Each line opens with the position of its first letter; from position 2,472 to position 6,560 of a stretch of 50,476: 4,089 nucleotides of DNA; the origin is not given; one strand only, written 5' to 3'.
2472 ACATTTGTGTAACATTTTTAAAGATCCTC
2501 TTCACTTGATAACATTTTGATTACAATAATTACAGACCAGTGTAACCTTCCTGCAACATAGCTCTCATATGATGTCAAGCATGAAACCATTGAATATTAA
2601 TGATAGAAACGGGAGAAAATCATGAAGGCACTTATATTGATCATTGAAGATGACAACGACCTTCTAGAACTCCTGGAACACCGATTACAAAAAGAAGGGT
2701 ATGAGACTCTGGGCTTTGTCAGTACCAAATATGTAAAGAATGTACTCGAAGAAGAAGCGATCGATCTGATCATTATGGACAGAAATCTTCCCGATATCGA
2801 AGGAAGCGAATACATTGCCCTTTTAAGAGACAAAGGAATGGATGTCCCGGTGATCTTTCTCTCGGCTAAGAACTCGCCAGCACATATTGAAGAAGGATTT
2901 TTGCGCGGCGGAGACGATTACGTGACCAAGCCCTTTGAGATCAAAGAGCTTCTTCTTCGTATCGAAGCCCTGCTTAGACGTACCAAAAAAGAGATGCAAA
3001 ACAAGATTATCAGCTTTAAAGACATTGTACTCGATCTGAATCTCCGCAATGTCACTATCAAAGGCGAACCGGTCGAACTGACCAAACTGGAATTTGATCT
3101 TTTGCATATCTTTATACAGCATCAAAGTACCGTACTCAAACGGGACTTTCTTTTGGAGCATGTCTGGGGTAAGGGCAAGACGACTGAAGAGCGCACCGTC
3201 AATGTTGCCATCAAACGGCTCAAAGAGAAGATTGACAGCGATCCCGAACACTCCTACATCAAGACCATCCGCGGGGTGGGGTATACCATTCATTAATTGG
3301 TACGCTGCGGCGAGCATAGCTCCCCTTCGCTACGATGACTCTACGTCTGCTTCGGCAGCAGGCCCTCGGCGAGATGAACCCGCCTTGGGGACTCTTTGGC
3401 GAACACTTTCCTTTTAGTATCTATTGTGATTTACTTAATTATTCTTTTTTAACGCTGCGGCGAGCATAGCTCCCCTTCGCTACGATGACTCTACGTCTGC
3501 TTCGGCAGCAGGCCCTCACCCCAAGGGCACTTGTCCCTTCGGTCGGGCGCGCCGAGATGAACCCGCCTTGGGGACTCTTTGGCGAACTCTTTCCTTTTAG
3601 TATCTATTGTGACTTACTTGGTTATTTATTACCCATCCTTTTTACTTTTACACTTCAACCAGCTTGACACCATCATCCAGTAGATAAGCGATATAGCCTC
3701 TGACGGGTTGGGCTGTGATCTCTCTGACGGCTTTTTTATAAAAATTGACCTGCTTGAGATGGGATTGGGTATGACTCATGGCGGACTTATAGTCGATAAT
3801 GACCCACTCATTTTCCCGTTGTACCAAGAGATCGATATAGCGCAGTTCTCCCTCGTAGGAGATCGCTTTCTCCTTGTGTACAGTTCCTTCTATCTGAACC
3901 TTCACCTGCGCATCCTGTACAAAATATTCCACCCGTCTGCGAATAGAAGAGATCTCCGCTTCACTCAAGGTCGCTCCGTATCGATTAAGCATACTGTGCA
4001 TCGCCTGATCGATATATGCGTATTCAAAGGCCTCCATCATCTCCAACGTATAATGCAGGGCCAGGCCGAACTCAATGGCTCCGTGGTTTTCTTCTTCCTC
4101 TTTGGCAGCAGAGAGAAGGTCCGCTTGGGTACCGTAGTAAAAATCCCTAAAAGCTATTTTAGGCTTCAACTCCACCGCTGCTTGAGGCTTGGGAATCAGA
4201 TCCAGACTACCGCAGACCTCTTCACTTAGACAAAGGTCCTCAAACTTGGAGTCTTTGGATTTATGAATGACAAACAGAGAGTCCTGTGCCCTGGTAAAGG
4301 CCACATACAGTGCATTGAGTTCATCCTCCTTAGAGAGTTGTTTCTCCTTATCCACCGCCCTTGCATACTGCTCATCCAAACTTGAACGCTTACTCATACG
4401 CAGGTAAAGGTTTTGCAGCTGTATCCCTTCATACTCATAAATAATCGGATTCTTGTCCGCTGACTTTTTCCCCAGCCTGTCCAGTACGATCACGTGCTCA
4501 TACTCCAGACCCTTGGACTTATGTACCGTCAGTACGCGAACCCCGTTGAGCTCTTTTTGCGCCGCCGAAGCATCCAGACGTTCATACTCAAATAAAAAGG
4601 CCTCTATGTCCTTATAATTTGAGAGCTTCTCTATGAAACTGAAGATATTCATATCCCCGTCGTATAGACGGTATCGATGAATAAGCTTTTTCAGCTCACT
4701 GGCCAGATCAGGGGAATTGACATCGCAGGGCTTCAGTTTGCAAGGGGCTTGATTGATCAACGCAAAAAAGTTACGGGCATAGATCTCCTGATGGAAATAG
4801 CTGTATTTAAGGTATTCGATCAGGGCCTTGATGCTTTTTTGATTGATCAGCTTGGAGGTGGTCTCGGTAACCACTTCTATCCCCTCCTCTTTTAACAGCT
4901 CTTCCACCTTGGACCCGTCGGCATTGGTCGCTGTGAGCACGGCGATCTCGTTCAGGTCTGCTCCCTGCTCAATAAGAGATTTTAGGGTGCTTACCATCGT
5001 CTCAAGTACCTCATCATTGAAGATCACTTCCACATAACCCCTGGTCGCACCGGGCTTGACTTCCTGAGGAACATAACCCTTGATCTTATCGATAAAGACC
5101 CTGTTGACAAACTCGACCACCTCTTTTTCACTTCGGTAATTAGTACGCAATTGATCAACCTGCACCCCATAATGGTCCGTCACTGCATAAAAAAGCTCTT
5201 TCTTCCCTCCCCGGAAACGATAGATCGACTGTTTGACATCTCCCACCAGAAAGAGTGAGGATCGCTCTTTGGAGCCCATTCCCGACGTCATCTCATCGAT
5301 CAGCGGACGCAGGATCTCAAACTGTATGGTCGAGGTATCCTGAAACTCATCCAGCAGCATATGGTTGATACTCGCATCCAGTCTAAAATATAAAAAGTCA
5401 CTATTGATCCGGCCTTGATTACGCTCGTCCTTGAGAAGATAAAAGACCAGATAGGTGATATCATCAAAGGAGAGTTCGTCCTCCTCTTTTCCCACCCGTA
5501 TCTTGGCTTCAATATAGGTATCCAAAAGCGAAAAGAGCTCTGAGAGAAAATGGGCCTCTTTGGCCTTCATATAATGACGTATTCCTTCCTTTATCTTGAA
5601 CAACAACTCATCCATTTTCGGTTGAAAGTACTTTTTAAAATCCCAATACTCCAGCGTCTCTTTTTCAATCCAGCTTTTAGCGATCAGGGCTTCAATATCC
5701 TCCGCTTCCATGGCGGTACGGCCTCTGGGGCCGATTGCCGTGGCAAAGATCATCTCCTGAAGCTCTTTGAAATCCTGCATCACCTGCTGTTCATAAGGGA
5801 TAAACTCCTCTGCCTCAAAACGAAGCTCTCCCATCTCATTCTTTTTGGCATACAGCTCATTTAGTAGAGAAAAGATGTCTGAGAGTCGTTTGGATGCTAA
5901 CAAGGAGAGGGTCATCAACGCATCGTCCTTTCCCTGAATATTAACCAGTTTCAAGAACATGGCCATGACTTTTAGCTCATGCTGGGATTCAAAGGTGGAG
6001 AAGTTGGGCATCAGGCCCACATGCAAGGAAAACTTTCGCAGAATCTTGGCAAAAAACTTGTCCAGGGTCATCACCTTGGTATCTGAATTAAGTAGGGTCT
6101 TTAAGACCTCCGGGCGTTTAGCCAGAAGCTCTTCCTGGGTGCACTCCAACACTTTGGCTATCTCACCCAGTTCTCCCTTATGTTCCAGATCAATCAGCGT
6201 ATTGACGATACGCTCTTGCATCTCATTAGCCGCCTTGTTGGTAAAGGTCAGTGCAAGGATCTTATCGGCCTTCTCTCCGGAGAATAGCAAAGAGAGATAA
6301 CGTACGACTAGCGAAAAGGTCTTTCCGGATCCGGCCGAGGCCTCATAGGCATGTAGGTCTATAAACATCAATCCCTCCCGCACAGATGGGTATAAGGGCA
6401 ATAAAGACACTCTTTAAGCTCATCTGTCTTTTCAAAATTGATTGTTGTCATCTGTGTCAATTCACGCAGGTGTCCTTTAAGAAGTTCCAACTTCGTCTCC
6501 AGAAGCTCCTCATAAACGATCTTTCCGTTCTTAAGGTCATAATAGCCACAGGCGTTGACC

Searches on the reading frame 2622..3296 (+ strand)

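Call 44: search_protein_families(library=pfam, proteins=[window:2622-3296:+], max_evalue=0.00001)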
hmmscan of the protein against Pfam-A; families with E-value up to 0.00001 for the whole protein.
window:2622-3296:+ (224 aa): 2 families
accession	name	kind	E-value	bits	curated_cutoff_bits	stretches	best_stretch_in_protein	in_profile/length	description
PF00486.34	Trans_reg_C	-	1.4e-24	86.3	26.2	1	148-222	1-76/77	Transcriptional regulatory protein, C terminal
PF00072.30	Response_reg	-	3.9e-24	85.4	30.2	1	5-114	1-110/111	Response regulator receiver domain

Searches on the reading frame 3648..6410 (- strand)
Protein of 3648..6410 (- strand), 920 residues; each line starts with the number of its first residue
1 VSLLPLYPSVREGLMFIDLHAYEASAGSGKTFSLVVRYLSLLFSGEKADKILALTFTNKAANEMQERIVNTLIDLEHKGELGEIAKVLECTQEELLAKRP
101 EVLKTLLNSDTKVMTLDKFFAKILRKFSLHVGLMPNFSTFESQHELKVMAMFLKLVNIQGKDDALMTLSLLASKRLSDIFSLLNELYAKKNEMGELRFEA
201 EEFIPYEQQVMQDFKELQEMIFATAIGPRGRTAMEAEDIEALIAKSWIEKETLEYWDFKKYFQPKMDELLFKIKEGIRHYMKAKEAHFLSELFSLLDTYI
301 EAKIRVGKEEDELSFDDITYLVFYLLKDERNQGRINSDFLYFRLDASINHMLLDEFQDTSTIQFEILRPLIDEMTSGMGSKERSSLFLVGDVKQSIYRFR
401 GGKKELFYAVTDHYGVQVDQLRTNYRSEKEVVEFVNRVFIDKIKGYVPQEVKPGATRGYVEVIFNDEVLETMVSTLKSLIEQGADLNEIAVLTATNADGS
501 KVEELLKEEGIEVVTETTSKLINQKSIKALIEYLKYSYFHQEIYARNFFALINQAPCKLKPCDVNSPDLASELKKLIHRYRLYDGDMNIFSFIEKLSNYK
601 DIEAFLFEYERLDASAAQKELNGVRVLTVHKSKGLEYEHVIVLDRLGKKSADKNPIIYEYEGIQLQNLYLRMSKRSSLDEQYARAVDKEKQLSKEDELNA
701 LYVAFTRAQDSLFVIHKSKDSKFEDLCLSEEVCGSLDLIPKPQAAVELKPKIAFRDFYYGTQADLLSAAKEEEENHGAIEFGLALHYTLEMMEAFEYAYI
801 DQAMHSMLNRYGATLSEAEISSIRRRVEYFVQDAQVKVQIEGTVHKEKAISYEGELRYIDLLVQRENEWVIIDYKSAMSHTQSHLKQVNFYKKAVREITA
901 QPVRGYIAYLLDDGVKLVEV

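Call 44: search_protein_families(library=pfam, proteins=[window:3648-6410:-], max_evalue=0.00001)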
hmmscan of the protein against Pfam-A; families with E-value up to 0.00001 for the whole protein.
window:3648-6410:- (920 aa): 6 families
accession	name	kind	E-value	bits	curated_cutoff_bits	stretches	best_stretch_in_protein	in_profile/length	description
PF00580.27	UvrD-helicase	-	4.8e-41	141.7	23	1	23-413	19-269/271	UvrD/REP helicase N-terminal domain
PF13361.12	UvrD_C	-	1.1e-26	94.5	25.6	2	421-542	3-127/350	UvrD-like helicase C-terminal domain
PF13245.12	AAA_19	-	2.7e-13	50.7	25.1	1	24-71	18-64/134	AAA domain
PF13538.12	UvrD_C_2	-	2.2e-10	40.6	27.4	0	624-644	2-22/52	UvrD-like helicase C-terminal domain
PF13087.12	AAA_12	-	4.3e-06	26.9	27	0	405-439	4-38/195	AAA domain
PF01443.25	Viral_helicase1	-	6e-06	26.7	21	0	353-476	47-171/228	Viral superfamily 1 RNA helicase core domain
